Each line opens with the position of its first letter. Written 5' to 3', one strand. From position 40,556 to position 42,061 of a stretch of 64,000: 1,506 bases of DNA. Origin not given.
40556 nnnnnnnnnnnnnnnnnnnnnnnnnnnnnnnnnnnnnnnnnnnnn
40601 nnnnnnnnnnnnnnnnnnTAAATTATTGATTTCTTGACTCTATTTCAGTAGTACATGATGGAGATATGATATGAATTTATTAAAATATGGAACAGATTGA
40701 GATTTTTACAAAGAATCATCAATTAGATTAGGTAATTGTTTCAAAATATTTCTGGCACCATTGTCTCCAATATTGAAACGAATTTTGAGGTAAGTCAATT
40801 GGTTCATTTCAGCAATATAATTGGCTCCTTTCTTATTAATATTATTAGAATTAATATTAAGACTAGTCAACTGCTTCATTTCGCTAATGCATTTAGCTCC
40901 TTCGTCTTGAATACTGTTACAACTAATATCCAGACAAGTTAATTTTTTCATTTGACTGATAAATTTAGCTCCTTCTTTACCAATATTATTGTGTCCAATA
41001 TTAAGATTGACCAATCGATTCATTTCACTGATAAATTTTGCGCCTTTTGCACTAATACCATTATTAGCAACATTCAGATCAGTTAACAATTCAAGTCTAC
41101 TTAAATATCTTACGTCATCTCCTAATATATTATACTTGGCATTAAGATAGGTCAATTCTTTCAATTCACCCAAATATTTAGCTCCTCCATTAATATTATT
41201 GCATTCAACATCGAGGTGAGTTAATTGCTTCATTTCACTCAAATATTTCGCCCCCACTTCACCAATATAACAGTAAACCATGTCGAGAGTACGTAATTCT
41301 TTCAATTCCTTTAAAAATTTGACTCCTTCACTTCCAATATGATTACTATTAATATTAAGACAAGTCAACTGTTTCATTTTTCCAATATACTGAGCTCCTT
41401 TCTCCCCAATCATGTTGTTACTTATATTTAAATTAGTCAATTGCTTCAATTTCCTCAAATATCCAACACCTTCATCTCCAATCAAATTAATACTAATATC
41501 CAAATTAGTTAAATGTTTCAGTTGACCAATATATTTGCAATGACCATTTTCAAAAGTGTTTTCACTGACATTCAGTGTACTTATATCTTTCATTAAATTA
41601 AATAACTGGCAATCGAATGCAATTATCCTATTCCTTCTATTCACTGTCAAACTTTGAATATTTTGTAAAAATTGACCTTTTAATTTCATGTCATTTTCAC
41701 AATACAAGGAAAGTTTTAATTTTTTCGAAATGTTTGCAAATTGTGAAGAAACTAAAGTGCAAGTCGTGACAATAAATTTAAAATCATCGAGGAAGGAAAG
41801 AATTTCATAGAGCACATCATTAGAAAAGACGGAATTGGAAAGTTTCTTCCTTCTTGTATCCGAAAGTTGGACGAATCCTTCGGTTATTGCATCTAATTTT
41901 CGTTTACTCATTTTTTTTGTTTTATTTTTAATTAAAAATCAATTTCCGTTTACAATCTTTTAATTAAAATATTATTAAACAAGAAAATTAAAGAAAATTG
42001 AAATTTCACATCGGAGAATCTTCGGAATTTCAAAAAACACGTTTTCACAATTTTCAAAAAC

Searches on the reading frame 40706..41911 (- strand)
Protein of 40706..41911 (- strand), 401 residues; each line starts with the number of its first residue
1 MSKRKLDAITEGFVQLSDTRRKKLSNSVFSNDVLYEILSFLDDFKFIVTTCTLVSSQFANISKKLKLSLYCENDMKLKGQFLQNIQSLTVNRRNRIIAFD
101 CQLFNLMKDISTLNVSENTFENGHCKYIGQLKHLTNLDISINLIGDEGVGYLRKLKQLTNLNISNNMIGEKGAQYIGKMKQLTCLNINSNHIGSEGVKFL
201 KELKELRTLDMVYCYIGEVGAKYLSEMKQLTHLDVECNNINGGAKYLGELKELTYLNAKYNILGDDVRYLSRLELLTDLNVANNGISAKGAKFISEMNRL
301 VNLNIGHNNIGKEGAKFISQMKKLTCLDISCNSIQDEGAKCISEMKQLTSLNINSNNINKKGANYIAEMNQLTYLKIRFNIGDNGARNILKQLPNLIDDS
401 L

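Call 30: search_protein_families(library=pfam, max_evalue=0.001, proteins=[window:40706-41911:-])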
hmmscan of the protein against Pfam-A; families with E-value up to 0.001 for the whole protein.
window:40706-41911:- (401 aa): 6 families
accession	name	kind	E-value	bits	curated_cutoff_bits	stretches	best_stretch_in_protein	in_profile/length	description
PF13516.12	LRR_6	-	1.2e-32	109.8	23.4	1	322-343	3-24/24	Leucine Rich repeat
PF13855.12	LRR_8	-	7.1e-25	87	27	3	323-380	2-59/61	Leucine rich repeat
PF23598.1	LRR_14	-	6.1e-19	68.4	40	1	184-396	26-241/353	Leucine-rich repeat region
PF12799.13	LRR_4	-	1.2e-14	54.4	27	0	322-358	1-35/44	Leucine Rich repeats (2 copies)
PF00560.39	LRR_1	-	7.3e-13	46.4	20.6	0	157-178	1-22/23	Leucine Rich Repeat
PF25013.1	LRR_Zer-1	-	7.7e-10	39.5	27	0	247-349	4-113/137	Zer-1-like, Leucine-rich repeats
